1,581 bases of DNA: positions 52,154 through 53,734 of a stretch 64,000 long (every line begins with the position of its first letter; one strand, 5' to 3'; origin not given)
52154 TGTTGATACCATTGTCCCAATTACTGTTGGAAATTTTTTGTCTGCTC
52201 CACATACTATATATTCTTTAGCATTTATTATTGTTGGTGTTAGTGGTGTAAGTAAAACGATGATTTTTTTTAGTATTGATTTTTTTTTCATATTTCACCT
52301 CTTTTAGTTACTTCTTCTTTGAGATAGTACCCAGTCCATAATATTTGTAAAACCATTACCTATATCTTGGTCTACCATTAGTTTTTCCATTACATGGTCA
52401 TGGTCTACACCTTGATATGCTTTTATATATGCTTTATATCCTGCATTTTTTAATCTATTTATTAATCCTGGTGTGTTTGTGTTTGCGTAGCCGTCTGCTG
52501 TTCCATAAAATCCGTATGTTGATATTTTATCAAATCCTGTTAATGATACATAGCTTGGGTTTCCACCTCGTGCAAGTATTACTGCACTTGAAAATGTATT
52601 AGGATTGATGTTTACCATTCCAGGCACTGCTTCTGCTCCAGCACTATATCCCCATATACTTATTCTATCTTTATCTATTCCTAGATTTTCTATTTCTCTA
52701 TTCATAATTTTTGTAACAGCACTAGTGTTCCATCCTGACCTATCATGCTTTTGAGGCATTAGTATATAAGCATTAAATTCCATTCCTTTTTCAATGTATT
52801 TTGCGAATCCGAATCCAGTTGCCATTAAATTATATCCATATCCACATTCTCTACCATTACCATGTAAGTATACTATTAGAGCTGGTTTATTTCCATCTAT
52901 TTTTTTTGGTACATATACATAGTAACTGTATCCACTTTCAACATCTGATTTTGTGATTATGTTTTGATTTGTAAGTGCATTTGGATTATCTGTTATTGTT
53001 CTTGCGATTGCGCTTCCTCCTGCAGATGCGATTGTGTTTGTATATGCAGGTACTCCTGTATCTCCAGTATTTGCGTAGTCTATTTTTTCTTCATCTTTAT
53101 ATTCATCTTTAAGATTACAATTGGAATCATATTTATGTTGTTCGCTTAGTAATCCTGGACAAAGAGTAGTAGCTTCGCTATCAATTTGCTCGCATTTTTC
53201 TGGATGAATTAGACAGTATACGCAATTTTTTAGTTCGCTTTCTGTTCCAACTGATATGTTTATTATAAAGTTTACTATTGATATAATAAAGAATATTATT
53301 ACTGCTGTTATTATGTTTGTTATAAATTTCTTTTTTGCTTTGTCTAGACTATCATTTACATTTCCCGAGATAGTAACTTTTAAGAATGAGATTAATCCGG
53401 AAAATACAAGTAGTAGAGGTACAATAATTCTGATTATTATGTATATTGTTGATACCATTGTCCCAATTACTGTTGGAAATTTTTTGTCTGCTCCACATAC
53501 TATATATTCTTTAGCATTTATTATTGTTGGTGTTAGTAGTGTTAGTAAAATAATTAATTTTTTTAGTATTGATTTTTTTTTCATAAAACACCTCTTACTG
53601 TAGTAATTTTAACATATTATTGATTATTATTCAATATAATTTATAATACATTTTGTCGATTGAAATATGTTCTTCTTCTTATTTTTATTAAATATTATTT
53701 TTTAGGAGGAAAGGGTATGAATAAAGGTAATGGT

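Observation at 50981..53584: Tandem esterase paralogs with a homogenised membrane-hairpin module and diverged catalytic domains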

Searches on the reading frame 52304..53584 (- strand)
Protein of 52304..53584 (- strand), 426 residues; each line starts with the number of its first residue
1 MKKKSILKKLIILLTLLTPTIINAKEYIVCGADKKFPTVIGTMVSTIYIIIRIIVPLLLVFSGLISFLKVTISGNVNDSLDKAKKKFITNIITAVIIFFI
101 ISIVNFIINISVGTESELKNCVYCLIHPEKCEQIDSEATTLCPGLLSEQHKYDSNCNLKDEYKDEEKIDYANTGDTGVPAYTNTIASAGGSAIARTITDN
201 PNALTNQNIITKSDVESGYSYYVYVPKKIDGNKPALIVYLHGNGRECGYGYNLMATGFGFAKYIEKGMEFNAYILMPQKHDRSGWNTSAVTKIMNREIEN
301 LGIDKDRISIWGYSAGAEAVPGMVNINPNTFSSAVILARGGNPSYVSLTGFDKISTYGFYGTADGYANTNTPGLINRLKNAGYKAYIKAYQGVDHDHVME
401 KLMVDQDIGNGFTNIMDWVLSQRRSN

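Call 4: search_protein_families(library=pfam, proteins=[window:52304-53584:-], max_evalue=1)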
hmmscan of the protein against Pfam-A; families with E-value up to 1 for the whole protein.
window:52304-53584:- (426 aa): 6 families
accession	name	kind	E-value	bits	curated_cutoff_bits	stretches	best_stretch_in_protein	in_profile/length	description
PF18895.5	T4SS_pilin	-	0.0013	19.1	26.6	1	39-107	4-71/71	Type IV secretion system pilin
PF00135.34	COesterase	-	0.0016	17.9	27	1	295-322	172-199/515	Carboxylesterase family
PF01738.24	DLH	-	0.011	15.8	21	1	289-397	76-188/217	Dienelactone hydrolase family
PF00326.27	Peptidase_S9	-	0.011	15.7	22.6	1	298-336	56-94/213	Prolyl oligopeptidase family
PF20434.5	BD-FAE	-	0.027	14.4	26.8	1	224-318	4-101/215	BD-FAE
PF10318.15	7TM_GPCR_Srh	-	0.055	12.9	26.3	1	14-121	163-269/302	Serpentine type 7TM GPCR chemoreceptor Srh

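Call 17: find_homologous_proteins(query=window:52304-53584:-)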
Query window:52304-53584:- (426 aa): 47 proteins with E <= 0.001 among 6904 candidates.
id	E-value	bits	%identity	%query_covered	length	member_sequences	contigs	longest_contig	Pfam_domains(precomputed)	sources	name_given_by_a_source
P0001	2.9e-277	937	97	100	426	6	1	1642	-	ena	-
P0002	7.4e-203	692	70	100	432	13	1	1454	-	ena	-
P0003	4.3e-198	676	69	100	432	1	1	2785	-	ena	-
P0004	5.6e-183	627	69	100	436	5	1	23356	-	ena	-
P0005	1.5e-169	582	61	96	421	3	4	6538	PF20434.6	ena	-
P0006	5.2e-158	544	58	100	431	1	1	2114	PF18895.6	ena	-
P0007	2.0e-157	542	59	100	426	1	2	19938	PF00135.35,PF20434.6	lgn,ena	-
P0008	6.4e-155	534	58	100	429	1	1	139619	-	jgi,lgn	jgi:predicted esterase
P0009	1.2e-148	513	58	100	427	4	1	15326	PF18895.6,PF02230.23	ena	-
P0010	1.9e-143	496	56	100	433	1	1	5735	PF18895.6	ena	-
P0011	3.2e-141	489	55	100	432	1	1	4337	-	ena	-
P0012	6.4e-140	485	54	100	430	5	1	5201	PF18895.6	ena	-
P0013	3.8e-135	469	52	95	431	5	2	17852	PF18895.6,PF02230.23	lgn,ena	-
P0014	7.0e-131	455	51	100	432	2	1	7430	PF18895.6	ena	-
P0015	1.1e-130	454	53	97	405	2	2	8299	PF00135.35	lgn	-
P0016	3.6e-129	449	50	99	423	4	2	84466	-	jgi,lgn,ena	-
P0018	3.7e-126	439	50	100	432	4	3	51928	PF00326.28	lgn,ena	-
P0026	3.0e-103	364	44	98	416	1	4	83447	PF00326.28,PF01738.25,PF18895.6,PF02230.23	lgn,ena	-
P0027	5.1e-101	357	43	98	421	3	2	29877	PF18895.6,PF02230.23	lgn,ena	-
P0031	1.1e-56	211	51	42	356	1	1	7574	PF18895.6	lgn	-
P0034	5.5e-52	195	47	47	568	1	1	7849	PF02557.23,PF18895.6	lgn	-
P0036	1.1e-51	194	49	42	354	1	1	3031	PF18895.6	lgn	-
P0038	2.7e-49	186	46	46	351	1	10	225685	-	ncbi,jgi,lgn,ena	-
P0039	3.8e-48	183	49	42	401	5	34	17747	PF02557.23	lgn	-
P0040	1.9e-47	180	41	53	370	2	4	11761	PF05257.23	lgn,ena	-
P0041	1.8e-44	170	53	33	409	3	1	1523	PF02557.23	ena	-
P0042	1.6e-40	157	49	37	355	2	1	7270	PF18895.6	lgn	-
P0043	1.6e-36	144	45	39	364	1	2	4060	-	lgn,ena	-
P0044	4.8e-34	136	38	60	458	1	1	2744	PF00326.28,PF01738.25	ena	-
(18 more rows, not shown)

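Call 18: find_encoding_contigs(protein=P0008, flank=10000, max_places=2)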
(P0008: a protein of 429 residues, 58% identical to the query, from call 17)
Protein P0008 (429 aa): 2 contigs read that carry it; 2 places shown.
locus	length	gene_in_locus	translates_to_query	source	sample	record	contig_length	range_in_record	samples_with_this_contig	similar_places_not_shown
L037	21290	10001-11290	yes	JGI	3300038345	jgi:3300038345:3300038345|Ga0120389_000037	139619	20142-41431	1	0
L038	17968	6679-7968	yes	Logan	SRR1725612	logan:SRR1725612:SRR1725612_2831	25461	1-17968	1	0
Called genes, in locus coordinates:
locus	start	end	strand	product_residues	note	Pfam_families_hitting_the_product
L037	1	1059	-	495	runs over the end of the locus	-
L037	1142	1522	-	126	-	PF14534:DUF4440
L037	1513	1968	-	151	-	PF12682:Flavodoxin_4, PF03358:FMN_red (weak)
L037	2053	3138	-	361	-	PF12146:Hydrolase_4, PF00561:Abhydrolase_1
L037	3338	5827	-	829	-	PF07517:SecA_DEAD, PF00270:DEAD (faint), PF01043:SecA_PP_bind, PF21090:P-loop_SecA, PF07516:SecA_SW, PF02810:SEC-C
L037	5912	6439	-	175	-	PF02482:Ribosomal_S30AE, PF16321:Ribosom_S30AE_C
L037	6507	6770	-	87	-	PF00313:CSD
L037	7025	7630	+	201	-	PF04647:AgrB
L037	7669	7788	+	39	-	-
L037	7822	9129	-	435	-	PF02518:HATPase_c, PF14501:HATPase_c_5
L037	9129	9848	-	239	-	PF04397:LytTR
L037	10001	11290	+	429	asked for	-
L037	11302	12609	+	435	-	PF18895:T4SS_pilin (faint)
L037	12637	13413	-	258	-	-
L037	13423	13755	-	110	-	PF13518:HTH_28 (weak)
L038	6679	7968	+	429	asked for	-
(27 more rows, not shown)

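Call 19: find_encoding_contigs(protein=P0004, flank=10000, max_places=3)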
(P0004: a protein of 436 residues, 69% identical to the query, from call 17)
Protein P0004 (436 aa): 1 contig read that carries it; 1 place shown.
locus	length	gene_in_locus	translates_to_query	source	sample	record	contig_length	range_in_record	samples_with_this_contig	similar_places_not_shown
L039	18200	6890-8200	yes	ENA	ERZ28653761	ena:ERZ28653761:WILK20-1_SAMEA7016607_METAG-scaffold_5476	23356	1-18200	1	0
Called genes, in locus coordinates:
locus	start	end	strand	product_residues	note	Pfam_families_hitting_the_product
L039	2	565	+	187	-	?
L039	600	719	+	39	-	-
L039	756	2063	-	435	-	PF02518:HATPase_c (weak), PF14501:HATPase_c_5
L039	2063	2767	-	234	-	PF00072:Response_reg (weak), PF04397:LytTR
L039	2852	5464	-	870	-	PF00690:Cation_ATPase_N, PF00122:E1-E2_ATPase, PF00702:Hydrolase, PF13246:Cation_ATPase, PF00689:Cation_ATPase_C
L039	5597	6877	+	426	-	-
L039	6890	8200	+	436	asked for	-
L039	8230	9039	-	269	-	-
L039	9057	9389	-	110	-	PF13518:HTH_28 (weak)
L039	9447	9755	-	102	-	-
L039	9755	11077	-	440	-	-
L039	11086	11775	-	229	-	-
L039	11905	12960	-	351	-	PF01594:AI-2E_transport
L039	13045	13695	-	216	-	PF00849:PseudoU_synth_2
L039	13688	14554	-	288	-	PF10672:Methyltrans_SAM, PF03602:Cons_hypoth95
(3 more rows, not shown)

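Call 24: find_related_loci(query=A1, collection=genome_contigs, flank=6000)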
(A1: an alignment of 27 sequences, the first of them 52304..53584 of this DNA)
Query A1 (426 aa) in genome_contigs; peptide patterns used: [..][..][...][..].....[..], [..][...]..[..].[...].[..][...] (x = any residue, [..] = any of these).
19 stretches matched a pattern, but none encodes a relative of the query by tblastn (E <= 1e-3).

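Call 26: find_related_loci(query=A1, collection=metagenome_contigs, flank=4000)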
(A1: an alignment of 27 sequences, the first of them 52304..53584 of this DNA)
Query A1 (426 aa) in metagenome_contigs; peptide patterns used: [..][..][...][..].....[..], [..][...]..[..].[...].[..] (x = any residue, [..] = any of these).
92 stretches matched a pattern; 3 encode a relative of the query (tblastn E <= 1e-3); 3 distinct loci.
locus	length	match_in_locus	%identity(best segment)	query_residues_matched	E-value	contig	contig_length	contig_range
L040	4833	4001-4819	50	2-278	3e-68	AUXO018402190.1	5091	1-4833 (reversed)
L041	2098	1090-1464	27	202-318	2e-7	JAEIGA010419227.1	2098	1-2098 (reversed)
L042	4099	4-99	50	395-426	1e-6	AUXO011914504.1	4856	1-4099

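Call 28: find_encoding_contigs(protein=P0016, flank=6000, max_places=1)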
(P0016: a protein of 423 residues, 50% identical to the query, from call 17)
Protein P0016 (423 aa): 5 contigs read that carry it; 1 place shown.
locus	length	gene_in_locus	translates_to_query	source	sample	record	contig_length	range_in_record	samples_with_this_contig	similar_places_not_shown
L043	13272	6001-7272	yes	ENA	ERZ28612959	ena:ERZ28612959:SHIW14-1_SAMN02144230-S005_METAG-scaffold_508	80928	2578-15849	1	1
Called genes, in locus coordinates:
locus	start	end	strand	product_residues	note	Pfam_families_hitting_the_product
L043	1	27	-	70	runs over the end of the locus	PF00313:CSD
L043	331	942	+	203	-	PF04647:AgrB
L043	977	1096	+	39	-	-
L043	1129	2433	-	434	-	PF02518:HATPase_c (weak), PF14501:HATPase_c_5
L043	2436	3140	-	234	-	PF00072:Response_reg (weak), PF04397:LytTR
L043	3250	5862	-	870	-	PF00690:Cation_ATPase_N, PF00122:E1-E2_ATPase, PF00702:Hydrolase, PF13246:Cation_ATPase, PF08282:Hydrolase_3 (faint), PF00689:Cation_ATPase_C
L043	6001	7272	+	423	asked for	-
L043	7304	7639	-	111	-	PF13551:HTH_29 (faint), PF13518:HTH_28 (weak)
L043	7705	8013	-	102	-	-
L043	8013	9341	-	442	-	-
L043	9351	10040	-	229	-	-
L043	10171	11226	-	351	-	PF01594:AI-2E_transport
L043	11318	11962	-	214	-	PF00849:PseudoU_synth_2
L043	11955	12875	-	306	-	PF10672:Methyltrans_SAM, PF03602:Cons_hypoth95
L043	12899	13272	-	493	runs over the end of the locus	PF01381:HTH_3, PF12844:HTH_19, PF13443:HTH_26, PF13560:HTH_31 (weak)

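Call 29: find_encoding_contigs(protein=P0026, flank=6000, max_places=1)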
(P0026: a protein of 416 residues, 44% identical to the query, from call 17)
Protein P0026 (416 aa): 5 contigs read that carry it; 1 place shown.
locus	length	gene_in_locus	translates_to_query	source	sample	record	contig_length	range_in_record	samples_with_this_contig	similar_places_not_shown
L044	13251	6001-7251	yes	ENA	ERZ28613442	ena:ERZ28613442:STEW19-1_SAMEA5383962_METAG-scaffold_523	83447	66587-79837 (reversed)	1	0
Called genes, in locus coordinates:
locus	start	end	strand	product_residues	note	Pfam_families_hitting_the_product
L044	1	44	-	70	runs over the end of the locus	PF00313:CSD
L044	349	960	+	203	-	PF04647:AgrB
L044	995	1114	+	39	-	PF05931:AgrD (weak)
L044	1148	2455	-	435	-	PF02518:HATPase_c (weak), PF14501:HATPase_c_5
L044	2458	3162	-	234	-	PF04397:LytTR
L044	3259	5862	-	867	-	PF00690:Cation_ATPase_N, PF00122:E1-E2_ATPase, PF00702:Hydrolase, PF13246:Cation_ATPase, PF00689:Cation_ATPase_C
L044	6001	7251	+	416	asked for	PF18895:T4SS_pilin (weak), PF02230:Abhydrolase_2 (faint), PF01738:DLH (weak), PF00326:Peptidase_S9 (faint)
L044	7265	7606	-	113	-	PF13518:HTH_28 (faint)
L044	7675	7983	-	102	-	-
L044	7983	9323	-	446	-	-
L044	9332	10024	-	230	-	-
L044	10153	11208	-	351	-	PF01594:AI-2E_transport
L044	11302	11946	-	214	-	PF00849:PseudoU_synth_2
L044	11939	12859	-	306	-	PF10672:Methyltrans_SAM, PF03602:Cons_hypoth95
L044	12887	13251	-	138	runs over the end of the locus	PF00380:Ribosomal_S9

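Call 30: find_encoding_contigs(protein=P0018, flank=6000, max_places=1)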
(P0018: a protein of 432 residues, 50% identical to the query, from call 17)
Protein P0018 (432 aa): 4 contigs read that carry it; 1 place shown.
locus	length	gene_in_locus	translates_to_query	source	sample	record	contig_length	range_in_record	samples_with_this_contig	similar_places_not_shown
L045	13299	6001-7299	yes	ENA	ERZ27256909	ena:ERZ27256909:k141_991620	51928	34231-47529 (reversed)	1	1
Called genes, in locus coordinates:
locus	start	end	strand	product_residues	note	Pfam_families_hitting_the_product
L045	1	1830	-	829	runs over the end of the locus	PF07517:SecA_DEAD, PF00270:DEAD (weak), PF01043:SecA_PP_bind, PF21090:P-loop_SecA, PF07516:SecA_SW, PF02810:SEC-C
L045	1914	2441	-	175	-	PF02482:Ribosomal_S30AE, PF16321:Ribosom_S30AE_C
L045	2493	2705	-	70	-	PF00313:CSD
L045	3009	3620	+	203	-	PF04647:AgrB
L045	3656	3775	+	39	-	-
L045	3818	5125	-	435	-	PF02518:HATPase_c, PF14501:HATPase_c_5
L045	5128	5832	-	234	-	PF04397:LytTR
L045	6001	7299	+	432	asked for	PF00326:Peptidase_S9 (faint)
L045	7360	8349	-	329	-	PF11899:DUF3419 (weak)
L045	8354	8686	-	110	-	PF13518:HTH_28 (weak)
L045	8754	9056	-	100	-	-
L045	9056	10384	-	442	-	-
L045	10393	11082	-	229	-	-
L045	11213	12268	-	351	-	PF01594:AI-2E_transport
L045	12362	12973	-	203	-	PF00849:PseudoU_synth_2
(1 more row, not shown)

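Call 31: predict_structure(alignment_id=A1)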
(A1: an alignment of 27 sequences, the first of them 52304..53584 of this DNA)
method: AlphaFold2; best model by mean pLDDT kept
length: 426 residues; sequences in the alignment: 27
mean_pLDDT: 77.2   pTM: 0.56
mean pLDDT of the five models: 77.2, 74.6, 72.6, 70.7, 64.1
residues with pLDDT >= 90: 161; 70-90: 125; 50-70: 101; < 50: 39
segments of 3 or more residues with pLDDT < 50: 1-4, 112-114, 167-194
pLDDT, mean of each block of 10 residues (from residue 1): 51 54 65 70 73 71 67 57 68 71 64 55 74 68 60 67 52 39 32 61 78 91 91 88 87 90 89 93 90 96 94 95 94 97 94 95 95 98 97 93 90 88 80
secondary structure, 60 per line:
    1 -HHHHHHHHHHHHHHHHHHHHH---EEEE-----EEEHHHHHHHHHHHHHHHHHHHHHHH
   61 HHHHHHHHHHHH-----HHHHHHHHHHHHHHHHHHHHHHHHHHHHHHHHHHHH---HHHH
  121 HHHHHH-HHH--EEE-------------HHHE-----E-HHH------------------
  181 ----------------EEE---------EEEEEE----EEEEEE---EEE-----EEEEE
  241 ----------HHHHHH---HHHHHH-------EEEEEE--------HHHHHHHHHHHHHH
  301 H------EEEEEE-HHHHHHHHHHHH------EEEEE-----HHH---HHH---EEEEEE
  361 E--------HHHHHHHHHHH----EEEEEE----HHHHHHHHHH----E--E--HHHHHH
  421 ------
elements in order: H2-22 E26-29 E35-37 H38-72 H78-113 H117-126 E133-135 E197-199 E209-214 E219-224 E228-230 E236-240 H251-256 H260-265 E273-278 H287-301 E308-313 H315-326 E333-337 E355-361 H370-380 E385-390 H395-404 H415-420

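Call 36: fold_search(model_id=the predicted structure, library=pdb)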
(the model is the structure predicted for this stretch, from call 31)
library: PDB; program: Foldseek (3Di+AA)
matches with E <= 10: 1684; with E <= 0.001: 1189
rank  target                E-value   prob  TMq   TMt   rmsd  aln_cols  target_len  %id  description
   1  3doh_A                9.1e-12  1.00  0.42  0.47   4.1       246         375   24  Crystal Structure of a Thermostable Esterase (released 2009-02-17)
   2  4q82_B                1.0e-11  1.00  0.43  0.75   3.2       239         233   23  Crystal Structure of Phospholipase/Carboxylesterase from Haliangium ochraceum (released 2014-05-14)
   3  3doh_B                3.7e-11  1.00  0.40  0.45   4.3       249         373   24  Crystal Structure of a Thermostable Esterase (released 2009-02-17)
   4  4q82_A                1.8e-10  1.00  0.43  0.74   3.1       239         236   22  Crystal Structure of Phospholipase/Carboxylesterase from Haliangium ochraceum (released 2014-05-14)
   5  3qbj_A                2.8e-10  1.00  0.32  0.20   6.3       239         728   14  Crystal structure of dipeptidyl peptidase IV in complex with inhibitor (released 2012-01-25)
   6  3wyd_A                5.1e-10  1.00  0.39  0.80   3.5       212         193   22  C-terminal esterase domain of LC-Est1 (released 2014-11-12)
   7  6y0f_D                5.1e-10  1.00  0.33  0.20   6.2       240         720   15  Structure of human FAPalpha in complex with linagliptin (released 2021-02-17)
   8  5vta_B                5.5e-10  1.00  0.31  0.19   6.7       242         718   14  Co-Crystal Structure of DPPIV with a Chemibody Inhibitor (released 2018-05-09)
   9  4ffv_B                5.8e-10  1.00  0.32  0.20   6.7       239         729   14  Crystal Structure of Dipeptidyl Peptidase IV (DPP4, DPP-IV, CD26) in Complex with 11A19 Fab (released 2012-12-12)
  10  5vta_A                6.2e-10  1.00  0.33  0.20   5.8       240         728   12  Co-Crystal Structure of DPPIV with a Chemibody Inhibitor (released 2018-05-09)
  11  7xnm_A                6.6e-10  1.00  0.31  0.19   6.8       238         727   14  Structure of porcine dipeptidyl peptidase 4 inhibitory peptide complex (released 2023-05-17)
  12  6iey_B                7.0e-10  1.00  0.37  0.50   6.2       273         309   12  Crystal structure of Chloramphenicol-Metabolizaing Enzyme EstDL136-Chloramphenicol complex (released 2019-02-06)
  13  2onc_B                7.4e-10  1.00  0.34  0.21   5.6       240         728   12  Crystal structure of human DPP-4 (released 2008-03-04)
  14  4j3j_A                8.9e-10  1.00  0.32  0.20   5.8       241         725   13  Crystal Structure of DPP-IV with Compound C3 (released 2014-02-05)
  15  9byu                  9.5e-10  1.00  0.35  0.49   4.3       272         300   16  Structure and stability of an apo thermophilic esterase that hydrolyzes polyhydroxybutyrate (released 2024-11-06)
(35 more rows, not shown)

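Call 38: find_encoding_contigs(protein=P0013, flank=8000, max_places=1)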
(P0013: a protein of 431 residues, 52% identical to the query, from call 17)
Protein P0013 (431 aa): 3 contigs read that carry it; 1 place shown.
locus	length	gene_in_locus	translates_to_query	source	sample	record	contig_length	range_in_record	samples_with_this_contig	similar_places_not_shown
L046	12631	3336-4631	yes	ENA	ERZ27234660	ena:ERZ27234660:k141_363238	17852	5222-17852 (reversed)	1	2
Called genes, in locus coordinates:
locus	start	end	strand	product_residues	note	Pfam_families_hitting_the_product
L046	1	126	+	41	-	?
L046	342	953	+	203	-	PF04647:AgrB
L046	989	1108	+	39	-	-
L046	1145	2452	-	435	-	PF02518:HATPase_c, PF14501:HATPase_c_5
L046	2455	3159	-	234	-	PF00072:Response_reg (weak), PF04397:LytTR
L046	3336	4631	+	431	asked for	PF18895:T4SS_pilin (weak), PF02230:Abhydrolase_2 (faint)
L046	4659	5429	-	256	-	-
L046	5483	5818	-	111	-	PF13518:HTH_28 (weak)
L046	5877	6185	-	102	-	-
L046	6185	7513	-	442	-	-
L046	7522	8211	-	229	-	-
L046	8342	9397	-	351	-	PF01594:AI-2E_transport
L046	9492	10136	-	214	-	PF00849:PseudoU_synth_2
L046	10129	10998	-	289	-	PF10672:Methyltrans_SAM, PF03602:Cons_hypoth95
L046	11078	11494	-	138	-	PF00380:Ribosomal_S9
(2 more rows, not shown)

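Call 39: find_encoding_contigs(protein=P0027, flank=8000, max_places=1)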
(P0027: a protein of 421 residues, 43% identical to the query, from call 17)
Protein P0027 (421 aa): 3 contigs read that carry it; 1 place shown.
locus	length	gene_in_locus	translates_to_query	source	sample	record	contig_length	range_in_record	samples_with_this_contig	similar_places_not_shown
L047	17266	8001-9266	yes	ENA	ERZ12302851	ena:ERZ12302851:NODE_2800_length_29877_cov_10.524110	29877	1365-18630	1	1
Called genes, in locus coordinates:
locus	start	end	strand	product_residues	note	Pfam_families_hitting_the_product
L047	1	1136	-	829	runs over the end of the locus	PF07517:SecA_DEAD, PF00270:DEAD (faint), PF01043:SecA_PP_bind, PF21090:P-loop_SecA, PF07516:SecA_SW, PF02810:SEC-C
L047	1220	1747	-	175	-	PF02482:Ribosomal_S30AE, PF16321:Ribosom_S30AE_C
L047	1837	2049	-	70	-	PF00313:CSD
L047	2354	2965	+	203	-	PF04647:AgrB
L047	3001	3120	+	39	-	PF05931:AgrD (weak)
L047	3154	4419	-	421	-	PF02518:HATPase_c (weak), PF14501:HATPase_c_5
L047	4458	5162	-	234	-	PF04397:LytTR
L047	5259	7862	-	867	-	PF00690:Cation_ATPase_N, PF00122:E1-E2_ATPase, PF00702:Hydrolase, PF13246:Cation_ATPase, PF00689:Cation_ATPase_C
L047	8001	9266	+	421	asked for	PF18895:T4SS_pilin (weak), PF02230:Abhydrolase_2 (faint)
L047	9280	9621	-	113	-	PF13518:HTH_28 (faint)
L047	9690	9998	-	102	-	-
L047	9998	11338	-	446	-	-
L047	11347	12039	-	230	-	-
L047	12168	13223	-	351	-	PF01594:AI-2E_transport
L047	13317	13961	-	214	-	PF00849:PseudoU_synth_2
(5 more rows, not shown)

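Call 42: search_protein_families(library=pfam, alignment_id=A1, max_evalue=0.01)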
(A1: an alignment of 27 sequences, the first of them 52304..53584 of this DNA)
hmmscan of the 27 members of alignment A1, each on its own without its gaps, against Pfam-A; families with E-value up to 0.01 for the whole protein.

A. member 1, window:52304-53584:- (426 aa): 2 families
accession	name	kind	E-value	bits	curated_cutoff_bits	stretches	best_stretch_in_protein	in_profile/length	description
PF18895.5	T4SS_pilin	-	0.0013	19.1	26.6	1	39-107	4-71/71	Type IV secretion system pilin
PF00135.34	COesterase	-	0.0016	17.9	27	0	295-322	172-199/515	Carboxylesterase family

B. families by the number of members that match (of 27 scanned): 16 families
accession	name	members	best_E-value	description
PF18895.5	T4SS_pilin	24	1.4e-07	Type IV secretion system pilin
PF00326.27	Peptidase_S9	21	2.2e-07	Prolyl oligopeptidase family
PF02230.22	Abhydrolase_2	11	4.8e-07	Phospholipase/Carboxylesterase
PF01738.24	DLH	9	9.9e-07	Dienelactone hydrolase family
PF20434.5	BD-FAE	7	1.2e-05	BD-FAE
PF00135.34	COesterase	5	2.9e-06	Carboxylesterase family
PF12740.14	PETase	4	0.00012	PET hydrolase-like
PF10503.15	Esterase_PHB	2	2.8e-05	Esterase PHB depolymerase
PF12146.15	Hydrolase_4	2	9.2e-05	Serine aminopeptidase, S33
PF10318.15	7TM_GPCR_Srh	2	0.00075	Serpentine type 7TM GPCR chemoreceptor Srh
PF14296.11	O-ag_pol_Wzy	2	0.0037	O-antigen polysaccharide polymerase Wzy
PF00561.26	Abhydrolase_1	2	0.0047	alpha/beta hydrolase fold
PF10340.15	Say1_Mug180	1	0.0015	Steryl acetyl hydrolase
PF07859.19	Abhydrolase_3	1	0.0044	alpha/beta hydrolase fold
PF14358.11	DUF4405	1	0.0047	Domain of unknown function (DUF4405)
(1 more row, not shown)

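Call 44: find_encoding_contigs(protein=P0001, flank=3000, max_places=4)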
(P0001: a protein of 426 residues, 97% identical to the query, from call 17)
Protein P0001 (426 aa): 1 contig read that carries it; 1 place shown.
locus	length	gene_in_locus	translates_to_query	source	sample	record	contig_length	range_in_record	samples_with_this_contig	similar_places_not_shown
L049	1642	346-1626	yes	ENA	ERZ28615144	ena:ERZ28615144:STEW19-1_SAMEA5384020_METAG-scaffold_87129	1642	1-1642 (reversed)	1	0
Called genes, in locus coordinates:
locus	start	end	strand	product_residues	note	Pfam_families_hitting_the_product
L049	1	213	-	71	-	?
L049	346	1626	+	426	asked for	-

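Call 46: find_encoding_contigs(protein=window:52304-53584:-, flank=2000, max_places=10)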
Protein window:52304-53584:- (426 aa): no gene with exactly this product is on record in the collection.
